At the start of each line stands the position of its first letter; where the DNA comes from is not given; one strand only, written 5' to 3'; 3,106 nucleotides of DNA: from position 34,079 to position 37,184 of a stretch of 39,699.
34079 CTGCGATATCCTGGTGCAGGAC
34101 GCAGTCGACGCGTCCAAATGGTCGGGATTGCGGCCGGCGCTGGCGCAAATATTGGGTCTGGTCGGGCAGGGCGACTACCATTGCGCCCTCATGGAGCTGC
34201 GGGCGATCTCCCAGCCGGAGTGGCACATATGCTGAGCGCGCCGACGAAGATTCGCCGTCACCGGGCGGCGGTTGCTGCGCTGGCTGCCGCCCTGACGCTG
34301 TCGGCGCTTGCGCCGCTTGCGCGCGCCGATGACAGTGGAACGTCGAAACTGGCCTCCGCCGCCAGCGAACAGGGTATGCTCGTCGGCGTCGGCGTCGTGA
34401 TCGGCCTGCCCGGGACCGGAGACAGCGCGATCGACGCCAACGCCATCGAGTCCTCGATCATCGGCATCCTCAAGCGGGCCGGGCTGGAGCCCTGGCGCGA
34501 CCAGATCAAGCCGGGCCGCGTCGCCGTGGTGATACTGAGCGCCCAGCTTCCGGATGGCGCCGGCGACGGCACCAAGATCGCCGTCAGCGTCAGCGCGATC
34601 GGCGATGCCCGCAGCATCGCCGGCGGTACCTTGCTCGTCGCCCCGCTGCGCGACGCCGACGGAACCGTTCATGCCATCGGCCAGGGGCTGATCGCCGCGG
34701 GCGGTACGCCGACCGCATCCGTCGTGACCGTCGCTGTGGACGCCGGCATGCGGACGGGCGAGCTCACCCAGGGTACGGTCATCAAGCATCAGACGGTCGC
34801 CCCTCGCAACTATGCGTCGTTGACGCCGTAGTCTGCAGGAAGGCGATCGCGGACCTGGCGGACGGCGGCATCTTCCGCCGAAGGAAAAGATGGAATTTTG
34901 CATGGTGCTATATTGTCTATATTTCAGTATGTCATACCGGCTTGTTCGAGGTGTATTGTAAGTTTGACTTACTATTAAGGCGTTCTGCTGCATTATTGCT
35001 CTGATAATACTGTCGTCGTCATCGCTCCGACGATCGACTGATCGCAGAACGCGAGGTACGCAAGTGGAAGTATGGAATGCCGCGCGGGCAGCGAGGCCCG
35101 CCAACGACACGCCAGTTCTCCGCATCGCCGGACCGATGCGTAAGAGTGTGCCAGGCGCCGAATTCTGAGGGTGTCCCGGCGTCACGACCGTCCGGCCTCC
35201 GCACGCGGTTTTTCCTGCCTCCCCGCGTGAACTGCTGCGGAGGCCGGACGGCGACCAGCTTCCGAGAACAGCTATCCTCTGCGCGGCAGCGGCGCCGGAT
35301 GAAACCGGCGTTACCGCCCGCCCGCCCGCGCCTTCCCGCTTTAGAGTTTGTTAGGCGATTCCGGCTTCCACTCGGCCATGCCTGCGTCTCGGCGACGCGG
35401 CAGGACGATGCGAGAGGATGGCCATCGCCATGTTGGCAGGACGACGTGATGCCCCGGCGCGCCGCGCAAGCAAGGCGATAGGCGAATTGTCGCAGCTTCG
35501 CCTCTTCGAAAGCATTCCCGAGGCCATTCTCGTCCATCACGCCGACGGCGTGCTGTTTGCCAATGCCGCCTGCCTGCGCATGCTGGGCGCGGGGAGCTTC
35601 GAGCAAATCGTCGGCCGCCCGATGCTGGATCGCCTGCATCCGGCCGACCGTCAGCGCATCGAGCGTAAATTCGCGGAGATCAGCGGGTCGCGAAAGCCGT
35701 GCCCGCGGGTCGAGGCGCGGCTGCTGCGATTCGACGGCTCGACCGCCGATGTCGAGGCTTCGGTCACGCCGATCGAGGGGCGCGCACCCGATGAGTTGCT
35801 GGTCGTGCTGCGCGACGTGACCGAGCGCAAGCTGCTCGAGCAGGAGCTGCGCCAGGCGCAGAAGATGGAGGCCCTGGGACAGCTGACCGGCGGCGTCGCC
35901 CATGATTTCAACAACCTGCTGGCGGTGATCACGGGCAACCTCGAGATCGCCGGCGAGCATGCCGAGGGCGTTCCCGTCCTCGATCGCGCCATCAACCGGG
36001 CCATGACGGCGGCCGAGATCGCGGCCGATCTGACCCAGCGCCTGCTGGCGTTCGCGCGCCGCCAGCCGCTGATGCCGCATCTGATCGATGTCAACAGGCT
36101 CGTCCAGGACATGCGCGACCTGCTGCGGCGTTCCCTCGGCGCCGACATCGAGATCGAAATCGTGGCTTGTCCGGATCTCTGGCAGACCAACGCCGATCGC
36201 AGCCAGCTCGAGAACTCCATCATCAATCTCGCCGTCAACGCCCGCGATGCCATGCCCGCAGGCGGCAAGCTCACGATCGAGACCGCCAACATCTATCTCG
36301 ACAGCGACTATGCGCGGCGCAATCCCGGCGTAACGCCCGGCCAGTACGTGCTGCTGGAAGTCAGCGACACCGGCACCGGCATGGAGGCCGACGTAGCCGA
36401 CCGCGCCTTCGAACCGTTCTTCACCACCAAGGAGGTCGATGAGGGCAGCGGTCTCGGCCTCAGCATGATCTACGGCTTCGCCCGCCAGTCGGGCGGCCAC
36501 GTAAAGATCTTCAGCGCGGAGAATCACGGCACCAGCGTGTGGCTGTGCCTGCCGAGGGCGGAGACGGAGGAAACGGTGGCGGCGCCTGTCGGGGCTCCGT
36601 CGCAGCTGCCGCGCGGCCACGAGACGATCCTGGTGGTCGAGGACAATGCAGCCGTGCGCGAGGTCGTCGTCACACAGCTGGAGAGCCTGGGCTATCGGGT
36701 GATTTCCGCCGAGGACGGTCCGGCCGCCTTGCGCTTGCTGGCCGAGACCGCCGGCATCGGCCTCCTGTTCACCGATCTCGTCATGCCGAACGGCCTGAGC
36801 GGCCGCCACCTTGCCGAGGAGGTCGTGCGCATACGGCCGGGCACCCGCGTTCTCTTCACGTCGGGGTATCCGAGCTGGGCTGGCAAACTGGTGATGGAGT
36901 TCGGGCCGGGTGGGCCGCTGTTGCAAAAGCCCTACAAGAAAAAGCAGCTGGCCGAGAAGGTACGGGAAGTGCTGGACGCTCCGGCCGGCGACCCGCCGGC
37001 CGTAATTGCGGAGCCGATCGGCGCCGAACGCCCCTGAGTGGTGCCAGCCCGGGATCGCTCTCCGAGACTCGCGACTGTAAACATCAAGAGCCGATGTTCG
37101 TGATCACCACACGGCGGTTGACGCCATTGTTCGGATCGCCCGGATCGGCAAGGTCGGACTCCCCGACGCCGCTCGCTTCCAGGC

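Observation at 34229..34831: Orphan secreted paralog of only the N-terminal half of the P-ring protein FlgI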

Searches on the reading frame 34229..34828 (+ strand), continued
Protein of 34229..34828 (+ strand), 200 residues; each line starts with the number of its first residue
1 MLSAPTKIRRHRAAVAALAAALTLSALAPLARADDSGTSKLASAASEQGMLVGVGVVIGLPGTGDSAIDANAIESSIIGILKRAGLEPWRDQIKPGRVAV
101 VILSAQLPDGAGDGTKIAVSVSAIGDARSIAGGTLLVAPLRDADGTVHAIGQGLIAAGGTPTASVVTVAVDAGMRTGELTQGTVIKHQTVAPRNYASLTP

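Call 45: predict_structure(alignment_id=A2)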
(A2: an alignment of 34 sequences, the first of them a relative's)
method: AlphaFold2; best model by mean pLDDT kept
length: 200 residues; sequences in the alignment: 34
mean_pLDDT: 72.0   pTM: 0.62
mean pLDDT of the five models: 72.0, 70.6, 67.6, 66.7, 63.6
residues with pLDDT >= 90: 32; 70-90: 90; 50-70: 48; < 50: 30
segments of 3 or more residues with pLDDT < 50: 6-8, 27-45, 164-171
pLDDT, mean of each block of 10 residues (from residue 1): 52 53 49 36 56 90 80 88 89 89 89 87 87 89 89 76 46 69 70 57
secondary structure, 60 per line:
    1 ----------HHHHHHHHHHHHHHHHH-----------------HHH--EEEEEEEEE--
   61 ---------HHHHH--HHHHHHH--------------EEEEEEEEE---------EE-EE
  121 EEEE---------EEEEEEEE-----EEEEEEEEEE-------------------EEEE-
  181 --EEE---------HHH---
elements in order: H11-27 E50-58 H70-74 H77-83 E98-106 E119-124 E134-141 E147-156 E176-179 E183-185

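Call 49: fold_search(model_id=the predicted structure, library=pdb)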
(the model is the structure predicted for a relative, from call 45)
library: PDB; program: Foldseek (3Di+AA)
matches with E <= 10: 171; with E <= 0.001: 4
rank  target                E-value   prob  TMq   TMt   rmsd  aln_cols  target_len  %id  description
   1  7cbl_a                4.1e-10  1.00  0.53  0.36   4.1       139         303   33  Cryo-EM structure of the flagellar LP ring from Salmonella (released 2021-04-28)
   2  7bgl_a                2.6e-09  1.00  0.53  0.35   4.5       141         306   33  Salmonella LP ring 26 mer refined in C26 map (released 2021-05-05)
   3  7nvg_r3               3.2e-09  1.00  0.53  0.35   4.5       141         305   33  Salmonella flagellar basal body refined in C1 map (released 2021-05-05)
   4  8z5n_4                3.8e-09  1.00  0.51  0.36   4.5       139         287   32  Cryo-EM structure of the LPHT ring (released 2025-10-22)
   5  8a1u_C                6.6e-01  0.06  0.14  0.13  15.6       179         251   18  Sodium pumping NADH-quinone oxidoreductase with substrates NADH and Q2 (released 2023-09-20)
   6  8a1y_C                9.2e-01  0.05  0.14  0.13  15.1       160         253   19  Sodium pumping NADH-quinone oxidoreductase with inhibitor HQNO (released 2023-06-14)
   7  9nn1_R                9.7e-01  0.03  0.16  0.08  13.6       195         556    8  Yeast V1-ATPase bound to Rtc5p (released 2026-03-04)
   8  3kx8_H                1.5e+00  0.03  0.14  0.19  14.0       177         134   12  Structural basis of the activity and substrate specificity of the fluoroacetyl-CoA thioesterase FlK (released 2010-04-28)
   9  4w4j_B                1.8e+00  0.05  0.17  0.14  17.6       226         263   15  Crystal structure of EspG3 from the ESX-3 type VII secretion system of M. smegmatis (released 2014-10-01)
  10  1bvq                  1.8e+00  0.03  0.14  0.18  12.6       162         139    9  THREE-DIMENSIONAL STRUCTURE OF 4-HYDROXYBENZOYL COA THIOESTERASE FROM PSEUDOMONAS SP. STRAIN CBS-3. (released 1998-09-23)
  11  5sxl                  2.2e+00  0.05  0.17  0.14  18.3       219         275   14  Structure of EspG3 chaperone from the type VII (ESX-3) secretion system, space group P3221 (released 2016-08-24)
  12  4ien_A                2.2e+00  0.02  0.14  0.16  13.3       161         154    7  Crystal Structure of Acyl-CoA Hydrolase from Neisseria meningitidis FAM18 (released 2013-01-16)
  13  2ov9_D                2.5e+00  0.03  0.12  0.12  16.2       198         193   14  Crystal structure of protein RHA08564, thioesterase superfamily protein (released 2007-03-13)
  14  3kvi_A                2.7e+00  0.02  0.14  0.19  14.5       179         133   12  Structural basis of the activity and substrate specificity of the fluoroacetyl-CoA thioesterase FlK - T42A mutant in c (released 2010-04-28)
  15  9a34_MODEL_1_A        3.0e+00  0.04  0.14  0.09  25.2       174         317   12  Model of E. coli OmpT by in-cell photo-crosslinking MS and deep learning (released 2023-02-24)
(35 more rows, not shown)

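Call 58: search_protein_representatives(alignment_id=A2)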
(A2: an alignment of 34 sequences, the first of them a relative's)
Query: 34 sequences, 199 profile positions. Proteins with E-value up to 0.001 (for the whole library): 3440; up to 1e-10: 2077; up to 1e-30: 69. The best 150 are listed.
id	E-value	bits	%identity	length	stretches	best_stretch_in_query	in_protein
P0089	5.9e-76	270.5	-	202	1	3-198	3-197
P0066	4.2e-68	244.9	-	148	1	1-146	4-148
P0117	1.8e-63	229.7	-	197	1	6-192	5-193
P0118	2.3e-63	229.4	-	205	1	1-194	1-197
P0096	1.0e-62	227.3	-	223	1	11-197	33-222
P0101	1.3e-60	220.5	-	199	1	5-197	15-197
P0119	9.4e-53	194.8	-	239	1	8-186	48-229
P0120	6.8e-49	182.2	-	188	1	15-192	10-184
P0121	1.2e-48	181.4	-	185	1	20-185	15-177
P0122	1.4e-47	177.9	-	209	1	32-176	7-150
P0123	1.5e-44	168.0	-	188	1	13-175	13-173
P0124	2.0e-44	167.6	-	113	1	56-159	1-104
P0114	2.0e-41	157.8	-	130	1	68-191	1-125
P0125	1.2e-38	148.8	-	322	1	18-188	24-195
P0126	6.3e-38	146.4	-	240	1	12-162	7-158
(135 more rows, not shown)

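Call 60: find_encoding_contigs(protein=P0108, flank=8000, max_places=2)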
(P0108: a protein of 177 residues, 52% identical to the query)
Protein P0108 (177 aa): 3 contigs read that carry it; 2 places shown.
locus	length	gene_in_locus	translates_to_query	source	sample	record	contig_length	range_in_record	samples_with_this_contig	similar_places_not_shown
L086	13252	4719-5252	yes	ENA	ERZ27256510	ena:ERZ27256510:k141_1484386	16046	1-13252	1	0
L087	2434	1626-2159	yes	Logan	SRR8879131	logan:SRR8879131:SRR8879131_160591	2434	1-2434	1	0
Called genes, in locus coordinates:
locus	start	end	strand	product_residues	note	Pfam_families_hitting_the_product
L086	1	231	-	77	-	?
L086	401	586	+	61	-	-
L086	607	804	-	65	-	-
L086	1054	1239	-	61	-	-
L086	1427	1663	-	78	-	PF06568:YjiS-like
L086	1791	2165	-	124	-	PF04892:VanZ-LLP1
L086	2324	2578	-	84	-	-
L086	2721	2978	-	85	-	-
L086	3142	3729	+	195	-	-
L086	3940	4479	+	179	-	-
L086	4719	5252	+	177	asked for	PF02119:FlgI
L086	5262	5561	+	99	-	-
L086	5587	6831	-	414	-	PF07690:MFS_1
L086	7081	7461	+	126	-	PF00072:Response_reg (weak)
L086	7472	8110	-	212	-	PF04773:FecR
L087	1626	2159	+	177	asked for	PF02119:FlgI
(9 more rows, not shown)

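Call 61: find_encoding_contigs(protein=P0092, flank=8000, max_places=1)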
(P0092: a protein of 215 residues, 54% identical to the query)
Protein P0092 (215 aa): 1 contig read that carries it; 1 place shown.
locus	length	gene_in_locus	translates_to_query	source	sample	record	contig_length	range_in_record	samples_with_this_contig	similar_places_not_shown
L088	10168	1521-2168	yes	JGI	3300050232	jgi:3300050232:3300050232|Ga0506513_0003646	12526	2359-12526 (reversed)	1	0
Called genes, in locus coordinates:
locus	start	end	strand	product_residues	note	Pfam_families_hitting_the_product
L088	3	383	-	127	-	?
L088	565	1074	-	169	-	PF13560:HTH_31 (faint), PF01381:HTH_3, PF12844:HTH_19 (faint)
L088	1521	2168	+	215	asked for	PF02119:FlgI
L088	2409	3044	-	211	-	PF00072:Response_reg, PF00196:GerE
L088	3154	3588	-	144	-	PF00072:Response_reg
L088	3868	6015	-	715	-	PF08448:PAS_4, PF00989:PAS, PF08448:PAS_4, PF13188:PAS_8, PF13426:PAS_9, PF00512:HisKA (weak), PF02518:HATPase_c, PF00072:Response_reg, +1 more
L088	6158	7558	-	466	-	PF13365:Trypsin_2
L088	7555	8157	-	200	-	-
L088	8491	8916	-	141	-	PF13560:HTH_31, PF01381:HTH_3, PF12844:HTH_19 (weak)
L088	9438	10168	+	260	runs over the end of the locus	PF00106:adh_short, PF08659:KR, PF13561:adh_short_C2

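Call 65: search_solved_structures(query=window:34229-34828:+, show_alignments=2, max_evalue=0.001)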
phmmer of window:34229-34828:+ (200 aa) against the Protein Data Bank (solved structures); distinct sequences matched with E-value up to 0.001: 5.
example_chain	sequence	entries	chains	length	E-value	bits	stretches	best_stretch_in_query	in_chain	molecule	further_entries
7bgl_a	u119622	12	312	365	2.6e-18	69.8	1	20-188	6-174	Flagellar P-ring protein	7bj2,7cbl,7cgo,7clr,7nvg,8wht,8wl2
9iyc_A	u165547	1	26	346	1.7e-17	67.1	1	47-188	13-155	Flagellar P-ring protein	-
9yec_Ba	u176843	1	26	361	8.2e-17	64.9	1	25-191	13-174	Flagellar P-ring protein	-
9ydo_Ba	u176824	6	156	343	3.4e-16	62.9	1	47-191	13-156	Flagellar P-ring protein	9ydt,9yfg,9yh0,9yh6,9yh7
8z5n_4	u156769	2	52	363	7.6e-16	61.8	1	25-186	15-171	Flagellar P-ring protein | FlgI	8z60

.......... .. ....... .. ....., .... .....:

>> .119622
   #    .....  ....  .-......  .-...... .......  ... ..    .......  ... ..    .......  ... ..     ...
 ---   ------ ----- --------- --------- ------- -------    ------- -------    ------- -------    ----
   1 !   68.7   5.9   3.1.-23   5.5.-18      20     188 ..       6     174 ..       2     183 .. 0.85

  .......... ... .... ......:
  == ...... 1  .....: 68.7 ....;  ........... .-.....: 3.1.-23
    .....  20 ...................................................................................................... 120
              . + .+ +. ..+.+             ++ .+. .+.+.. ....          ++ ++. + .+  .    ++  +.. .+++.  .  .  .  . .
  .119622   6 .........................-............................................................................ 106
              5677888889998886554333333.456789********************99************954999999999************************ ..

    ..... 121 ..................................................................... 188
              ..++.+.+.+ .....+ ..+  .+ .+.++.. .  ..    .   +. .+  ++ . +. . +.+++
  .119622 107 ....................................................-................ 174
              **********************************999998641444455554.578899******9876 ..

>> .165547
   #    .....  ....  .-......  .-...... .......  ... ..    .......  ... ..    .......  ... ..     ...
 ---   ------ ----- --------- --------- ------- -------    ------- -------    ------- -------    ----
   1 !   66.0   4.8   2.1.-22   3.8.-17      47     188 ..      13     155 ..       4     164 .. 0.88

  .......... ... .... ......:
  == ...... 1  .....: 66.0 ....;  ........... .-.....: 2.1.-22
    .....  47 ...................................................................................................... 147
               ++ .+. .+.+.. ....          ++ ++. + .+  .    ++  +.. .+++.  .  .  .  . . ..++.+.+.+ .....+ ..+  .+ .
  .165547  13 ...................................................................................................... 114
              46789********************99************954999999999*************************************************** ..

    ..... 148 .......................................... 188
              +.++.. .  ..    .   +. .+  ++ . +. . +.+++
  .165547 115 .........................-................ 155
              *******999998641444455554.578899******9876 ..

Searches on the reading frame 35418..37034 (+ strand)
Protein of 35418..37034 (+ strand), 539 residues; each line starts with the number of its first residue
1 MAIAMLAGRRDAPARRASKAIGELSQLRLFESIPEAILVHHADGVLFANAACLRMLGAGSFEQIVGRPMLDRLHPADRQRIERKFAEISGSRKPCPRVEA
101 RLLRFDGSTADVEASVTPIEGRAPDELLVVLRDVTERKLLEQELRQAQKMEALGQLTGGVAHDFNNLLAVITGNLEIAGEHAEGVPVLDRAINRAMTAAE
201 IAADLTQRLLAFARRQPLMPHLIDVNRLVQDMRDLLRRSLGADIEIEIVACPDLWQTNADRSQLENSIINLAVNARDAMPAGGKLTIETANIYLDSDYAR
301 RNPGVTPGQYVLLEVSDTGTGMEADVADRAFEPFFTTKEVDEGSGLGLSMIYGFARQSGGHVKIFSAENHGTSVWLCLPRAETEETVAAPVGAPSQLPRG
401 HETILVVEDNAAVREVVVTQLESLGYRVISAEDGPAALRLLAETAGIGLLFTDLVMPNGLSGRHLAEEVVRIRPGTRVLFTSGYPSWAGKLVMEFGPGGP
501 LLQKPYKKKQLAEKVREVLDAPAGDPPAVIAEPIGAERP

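Call 20: search_protein_families(library=ncbifam, proteins=[window:35418-37034:+], max_evalue=0.01)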
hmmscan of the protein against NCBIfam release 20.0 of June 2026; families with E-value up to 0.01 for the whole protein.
window:35418-37034:+ (539 aa): 97 families (the best 25 are shown)
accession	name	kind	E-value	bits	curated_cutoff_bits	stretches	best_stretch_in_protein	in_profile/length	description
NF010076.0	PRK13557.1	subfamily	1.6e-120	403.1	631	1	44-524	54-538/540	histidine kinase famiy protein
NF046020.1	HisKinCckABruc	equivalog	7.8e-106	354.9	1000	1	13-520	335-868/868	cell cycle histidine kinase CckA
NF046026.1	HisKinCckACaul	equivalog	2.8e-90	303.3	1000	1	123-520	272-677/678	cell cycle histidine kinase CckA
NF010411.0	PRK13837.1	equivalog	9.3e-70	235.6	647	1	128-445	425-741/828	two-component system VirA-like sensor kinase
NF052573.1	HisKinEspAMyxo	equivalog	1.8e-46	158.6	1400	1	26-485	256-716/755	serine histidine kinase EspA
NF008468.0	PRK11360.1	equivalog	7.6e-44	150.1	646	1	128-385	371-613/616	two-component system sensor histidine kinase AtoS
NF052574.1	HisKinEspCMyxo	equivalog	1.7e-42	145.5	1200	1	43-515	308-779/785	serine histidine kinase EspC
NF007688.0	PRK10364.1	equivalog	9.7e-30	103.7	479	1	135-382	222-453/460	two-component system sensor histidine kinase ZraS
NF047874.1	MASE3_PAS_HK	subfamily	5.8e-28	98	560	2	28-177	269-422/655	MASE3 domain-containing sensor histidine kinase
NF047466.1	hybrid_RR_LvrB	exception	1.4e-27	96.9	500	1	131-380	130-376/377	hybrid histidine kinase/response regulator LvrB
NF038348.1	T2SS_HK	subfamily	4.8e-23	81.4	450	1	143-379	317-572/574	histidine kinase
NF041777.1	sens_FixL_Rhizob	equivalog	5e-22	78.2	850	1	29-384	128-485/485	sensor protein FixL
TIGR02956.1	TMAO_torS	equivalog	3.1e-21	75.2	676.5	1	221-520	535-821/967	TMAO reductase system sensor histidine kinase/response regulator TorS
TIGR02916.1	PEP_his_kin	equivalog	3.4e-19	68.9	300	1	140-379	462-679/679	XrtA/PEP-CTERM system histidine kinase PrsK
NF011874.0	PRK15347.1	equivalog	7.8e-19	67.2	852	2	310-397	544-633/921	two component system sensor kinase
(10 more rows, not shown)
